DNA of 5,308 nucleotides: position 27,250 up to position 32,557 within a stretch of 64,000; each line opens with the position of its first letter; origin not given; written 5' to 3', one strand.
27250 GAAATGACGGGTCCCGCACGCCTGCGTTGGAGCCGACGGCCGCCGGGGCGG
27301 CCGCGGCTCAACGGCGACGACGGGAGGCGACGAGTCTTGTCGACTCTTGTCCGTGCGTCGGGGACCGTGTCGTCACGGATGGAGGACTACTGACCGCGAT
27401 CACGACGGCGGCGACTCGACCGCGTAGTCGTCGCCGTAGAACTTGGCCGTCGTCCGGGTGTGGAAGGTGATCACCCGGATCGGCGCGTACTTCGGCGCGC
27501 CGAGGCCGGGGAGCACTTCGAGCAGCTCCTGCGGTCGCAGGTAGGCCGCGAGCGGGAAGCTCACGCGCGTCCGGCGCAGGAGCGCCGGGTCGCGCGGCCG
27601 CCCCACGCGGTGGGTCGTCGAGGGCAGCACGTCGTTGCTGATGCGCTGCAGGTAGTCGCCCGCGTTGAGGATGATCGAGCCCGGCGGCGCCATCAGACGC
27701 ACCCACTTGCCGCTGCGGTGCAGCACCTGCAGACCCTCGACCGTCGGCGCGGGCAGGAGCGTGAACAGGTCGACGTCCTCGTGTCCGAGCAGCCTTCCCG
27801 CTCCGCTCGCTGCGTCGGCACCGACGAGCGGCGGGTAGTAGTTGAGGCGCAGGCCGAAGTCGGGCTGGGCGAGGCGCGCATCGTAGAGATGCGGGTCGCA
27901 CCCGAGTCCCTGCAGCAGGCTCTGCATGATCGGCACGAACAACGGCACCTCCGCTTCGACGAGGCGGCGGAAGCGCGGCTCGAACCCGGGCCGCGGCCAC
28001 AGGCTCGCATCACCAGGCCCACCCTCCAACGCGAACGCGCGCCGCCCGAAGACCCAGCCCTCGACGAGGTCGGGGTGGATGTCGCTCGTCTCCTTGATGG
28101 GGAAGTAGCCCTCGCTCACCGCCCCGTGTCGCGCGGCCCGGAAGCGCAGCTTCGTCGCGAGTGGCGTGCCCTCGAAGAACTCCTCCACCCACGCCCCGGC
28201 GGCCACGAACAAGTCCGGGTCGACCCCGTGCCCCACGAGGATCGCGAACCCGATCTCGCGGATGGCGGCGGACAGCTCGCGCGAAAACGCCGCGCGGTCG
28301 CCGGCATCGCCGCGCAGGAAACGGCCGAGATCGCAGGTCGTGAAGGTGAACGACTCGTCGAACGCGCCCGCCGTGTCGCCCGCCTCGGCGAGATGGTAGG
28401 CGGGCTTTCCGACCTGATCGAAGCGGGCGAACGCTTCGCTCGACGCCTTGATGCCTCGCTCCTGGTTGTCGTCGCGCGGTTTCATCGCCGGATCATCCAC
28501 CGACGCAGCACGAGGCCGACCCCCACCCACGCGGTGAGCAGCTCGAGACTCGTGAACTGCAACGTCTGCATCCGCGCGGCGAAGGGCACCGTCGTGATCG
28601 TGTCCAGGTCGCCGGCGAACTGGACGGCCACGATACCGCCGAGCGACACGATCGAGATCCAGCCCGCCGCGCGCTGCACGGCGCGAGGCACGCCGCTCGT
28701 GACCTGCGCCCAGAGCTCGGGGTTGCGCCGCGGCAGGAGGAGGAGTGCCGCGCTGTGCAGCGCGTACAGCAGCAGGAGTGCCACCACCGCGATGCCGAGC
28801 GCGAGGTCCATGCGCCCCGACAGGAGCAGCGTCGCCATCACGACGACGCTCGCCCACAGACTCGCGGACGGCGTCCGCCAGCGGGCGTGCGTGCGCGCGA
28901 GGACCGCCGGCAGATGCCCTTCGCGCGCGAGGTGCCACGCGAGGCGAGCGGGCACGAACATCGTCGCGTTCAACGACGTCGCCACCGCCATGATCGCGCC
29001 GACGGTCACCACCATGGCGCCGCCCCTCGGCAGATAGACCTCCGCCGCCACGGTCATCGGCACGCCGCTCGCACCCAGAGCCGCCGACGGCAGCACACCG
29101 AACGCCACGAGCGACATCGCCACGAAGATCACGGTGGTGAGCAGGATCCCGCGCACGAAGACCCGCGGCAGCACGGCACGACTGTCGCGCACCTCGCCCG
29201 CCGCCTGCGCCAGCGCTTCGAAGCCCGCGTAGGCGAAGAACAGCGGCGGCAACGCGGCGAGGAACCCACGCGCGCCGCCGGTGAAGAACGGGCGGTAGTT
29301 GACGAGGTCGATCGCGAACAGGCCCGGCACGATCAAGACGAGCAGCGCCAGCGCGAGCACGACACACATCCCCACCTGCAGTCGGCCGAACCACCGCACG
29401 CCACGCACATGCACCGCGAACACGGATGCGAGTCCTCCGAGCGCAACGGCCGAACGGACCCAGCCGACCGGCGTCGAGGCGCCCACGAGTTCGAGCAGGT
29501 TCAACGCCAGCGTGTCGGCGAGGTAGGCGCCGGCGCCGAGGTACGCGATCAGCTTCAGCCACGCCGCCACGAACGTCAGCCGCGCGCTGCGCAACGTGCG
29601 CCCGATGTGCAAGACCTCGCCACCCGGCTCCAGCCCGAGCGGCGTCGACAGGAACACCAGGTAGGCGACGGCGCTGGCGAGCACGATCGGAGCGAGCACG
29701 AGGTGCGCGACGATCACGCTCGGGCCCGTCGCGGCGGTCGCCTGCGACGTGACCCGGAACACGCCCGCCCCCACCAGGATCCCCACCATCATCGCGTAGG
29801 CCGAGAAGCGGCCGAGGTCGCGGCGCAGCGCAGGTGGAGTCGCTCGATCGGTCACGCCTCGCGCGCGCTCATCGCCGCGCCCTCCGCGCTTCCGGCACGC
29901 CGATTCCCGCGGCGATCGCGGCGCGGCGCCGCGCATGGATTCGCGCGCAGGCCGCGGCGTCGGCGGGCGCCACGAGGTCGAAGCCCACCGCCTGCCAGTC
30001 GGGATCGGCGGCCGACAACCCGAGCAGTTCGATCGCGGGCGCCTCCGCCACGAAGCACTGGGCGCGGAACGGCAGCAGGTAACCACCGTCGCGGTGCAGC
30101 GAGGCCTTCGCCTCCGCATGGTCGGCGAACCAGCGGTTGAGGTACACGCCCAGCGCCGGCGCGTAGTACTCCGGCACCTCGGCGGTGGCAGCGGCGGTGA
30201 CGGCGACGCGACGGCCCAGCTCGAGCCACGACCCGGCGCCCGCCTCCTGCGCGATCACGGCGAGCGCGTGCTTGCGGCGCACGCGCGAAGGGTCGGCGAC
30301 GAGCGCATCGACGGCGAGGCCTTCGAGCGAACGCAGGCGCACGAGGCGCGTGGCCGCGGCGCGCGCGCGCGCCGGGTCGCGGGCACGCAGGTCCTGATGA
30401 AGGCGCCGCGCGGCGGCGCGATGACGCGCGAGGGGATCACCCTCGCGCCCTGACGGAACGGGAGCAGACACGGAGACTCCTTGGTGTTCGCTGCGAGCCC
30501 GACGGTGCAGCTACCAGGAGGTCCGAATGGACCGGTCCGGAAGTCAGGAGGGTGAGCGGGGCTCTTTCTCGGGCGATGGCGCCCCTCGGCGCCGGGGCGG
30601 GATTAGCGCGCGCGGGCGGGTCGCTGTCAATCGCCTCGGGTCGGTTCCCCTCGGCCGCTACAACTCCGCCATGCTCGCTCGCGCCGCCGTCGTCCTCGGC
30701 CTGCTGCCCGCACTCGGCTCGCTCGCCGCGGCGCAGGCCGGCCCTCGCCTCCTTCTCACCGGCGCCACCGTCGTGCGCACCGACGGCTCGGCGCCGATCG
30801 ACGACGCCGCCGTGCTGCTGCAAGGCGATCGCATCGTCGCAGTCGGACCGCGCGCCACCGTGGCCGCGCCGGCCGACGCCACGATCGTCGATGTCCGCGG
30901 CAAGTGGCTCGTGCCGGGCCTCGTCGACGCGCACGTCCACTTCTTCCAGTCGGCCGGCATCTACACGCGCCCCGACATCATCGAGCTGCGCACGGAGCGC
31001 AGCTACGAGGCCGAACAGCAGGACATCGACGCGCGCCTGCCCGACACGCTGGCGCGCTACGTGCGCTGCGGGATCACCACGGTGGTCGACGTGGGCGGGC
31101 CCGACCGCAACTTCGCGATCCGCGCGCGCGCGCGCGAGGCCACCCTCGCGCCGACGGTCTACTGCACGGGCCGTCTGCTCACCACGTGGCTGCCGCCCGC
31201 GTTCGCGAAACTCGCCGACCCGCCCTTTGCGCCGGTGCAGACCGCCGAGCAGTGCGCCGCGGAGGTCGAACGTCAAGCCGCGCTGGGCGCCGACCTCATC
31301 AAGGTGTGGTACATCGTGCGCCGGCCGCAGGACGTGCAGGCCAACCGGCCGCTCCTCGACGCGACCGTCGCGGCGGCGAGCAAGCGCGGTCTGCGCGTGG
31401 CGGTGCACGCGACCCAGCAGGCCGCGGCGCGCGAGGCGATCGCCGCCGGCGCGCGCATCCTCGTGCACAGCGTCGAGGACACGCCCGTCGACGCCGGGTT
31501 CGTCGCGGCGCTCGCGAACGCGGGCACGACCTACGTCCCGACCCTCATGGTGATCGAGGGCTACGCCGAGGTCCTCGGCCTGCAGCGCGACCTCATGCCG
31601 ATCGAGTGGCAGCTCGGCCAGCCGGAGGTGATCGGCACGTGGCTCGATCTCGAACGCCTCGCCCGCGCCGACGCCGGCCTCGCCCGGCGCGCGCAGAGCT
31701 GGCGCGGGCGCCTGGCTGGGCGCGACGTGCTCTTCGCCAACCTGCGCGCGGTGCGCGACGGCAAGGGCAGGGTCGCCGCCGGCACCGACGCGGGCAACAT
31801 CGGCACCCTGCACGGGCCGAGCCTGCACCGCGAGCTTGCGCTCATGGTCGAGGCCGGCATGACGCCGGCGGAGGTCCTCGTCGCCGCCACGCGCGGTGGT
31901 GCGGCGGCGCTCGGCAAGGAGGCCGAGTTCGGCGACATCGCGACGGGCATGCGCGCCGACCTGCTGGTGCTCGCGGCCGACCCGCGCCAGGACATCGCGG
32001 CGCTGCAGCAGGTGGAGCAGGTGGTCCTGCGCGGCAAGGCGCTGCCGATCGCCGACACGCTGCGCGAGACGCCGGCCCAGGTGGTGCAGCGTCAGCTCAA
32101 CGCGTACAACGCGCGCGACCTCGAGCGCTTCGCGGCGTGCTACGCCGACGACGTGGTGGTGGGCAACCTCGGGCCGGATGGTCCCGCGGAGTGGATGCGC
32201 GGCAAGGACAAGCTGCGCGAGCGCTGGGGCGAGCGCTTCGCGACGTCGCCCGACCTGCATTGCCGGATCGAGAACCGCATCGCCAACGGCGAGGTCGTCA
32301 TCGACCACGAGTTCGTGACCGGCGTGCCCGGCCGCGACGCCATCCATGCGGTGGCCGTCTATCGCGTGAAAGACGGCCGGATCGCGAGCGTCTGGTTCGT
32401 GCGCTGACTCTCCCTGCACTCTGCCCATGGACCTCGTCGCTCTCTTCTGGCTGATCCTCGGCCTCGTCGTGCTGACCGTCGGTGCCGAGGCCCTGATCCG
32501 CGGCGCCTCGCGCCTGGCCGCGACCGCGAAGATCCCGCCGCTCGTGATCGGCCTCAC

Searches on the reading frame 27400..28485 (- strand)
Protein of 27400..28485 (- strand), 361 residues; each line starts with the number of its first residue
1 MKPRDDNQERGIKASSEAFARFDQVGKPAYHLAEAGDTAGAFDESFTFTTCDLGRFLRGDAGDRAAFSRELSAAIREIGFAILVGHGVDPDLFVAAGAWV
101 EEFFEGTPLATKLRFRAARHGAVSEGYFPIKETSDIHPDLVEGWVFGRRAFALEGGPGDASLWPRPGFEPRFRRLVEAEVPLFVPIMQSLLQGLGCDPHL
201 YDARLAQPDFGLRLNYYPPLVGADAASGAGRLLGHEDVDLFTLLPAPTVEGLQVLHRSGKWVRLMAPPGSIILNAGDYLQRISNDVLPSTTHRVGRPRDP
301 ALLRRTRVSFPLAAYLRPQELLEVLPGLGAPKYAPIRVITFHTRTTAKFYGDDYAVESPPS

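Call 71: search_protein_families(library=pfam, proteins=[window:27400-28485:-], max_evalue=0.00001)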
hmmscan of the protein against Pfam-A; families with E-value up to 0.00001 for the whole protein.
window:27400-28485:- (361 aa): 2 families
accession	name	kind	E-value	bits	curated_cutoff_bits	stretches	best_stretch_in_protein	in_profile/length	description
PF14226.12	DIOX_N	-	1.1e-12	49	27.3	1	51-149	4-97/117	non-haem dioxygenase in morphine synthesis N-terminal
PF03171.26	2OG-FeII_Oxy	-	1.1e-12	48.6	23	1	212-297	5-85/101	2OG-Fe(II) oxygenase superfamily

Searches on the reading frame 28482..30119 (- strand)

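Call 19: search_protein_families(library=pfam, proteins=[window:28482-30119:-], max_evalue=0.01)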
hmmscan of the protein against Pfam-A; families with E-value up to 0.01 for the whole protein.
window:28482-30119:- (545 aa): 2 families
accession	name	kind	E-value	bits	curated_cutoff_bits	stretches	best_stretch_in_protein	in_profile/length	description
PF13520.12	AA_permease_2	-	1.5e-40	139.8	27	1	102-501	1-405/427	Amino acid permease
PF00324.27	AA_permease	-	1.1e-23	84.1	24.6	1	110-541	5-459/470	Amino acid permease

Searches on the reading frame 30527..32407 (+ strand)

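Call 19: search_protein_families(library=pfam, proteins=[window:30527-32407:+], max_evalue=0.01)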
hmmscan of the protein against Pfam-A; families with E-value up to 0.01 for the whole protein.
window:30527-32407:+ (626 aa): 8 families
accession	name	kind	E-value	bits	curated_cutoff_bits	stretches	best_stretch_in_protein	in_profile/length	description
PF01979.26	Amidohydro_1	-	1.3e-29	104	25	1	128-505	2-344/345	Amidohydrolase family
PF12680.13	SnoaL_2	-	2.9e-18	66.8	27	1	520-621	1-101/102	SnoaL-like domain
PF07969.17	Amidohydro_3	-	2e-11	44.5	29.7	1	251-504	226-469/472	Amidohydrolase family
PF07366.18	SnoaL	-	4e-10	40.1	28.4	1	518-624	2-115/126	SnoaL-like polyketide cyclase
PF22039.1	HUTI_composite_bact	-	3.4e-05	23.8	25.5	1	94-114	1-21/26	Imidazolonepropionase-like composite domain, bacteria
PF14534.12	DUF4440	-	0.0015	19.4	25.2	1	518-585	3-65/107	Domain of unknown function (DUF4440)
PF13474.12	SnoaL_3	-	0.0022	18.8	22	1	518-585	3-67/121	SnoaL-like domain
PF13577.12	SnoaL_4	-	0.0068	16.9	24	0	517-575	10-65/126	SnoaL-like domain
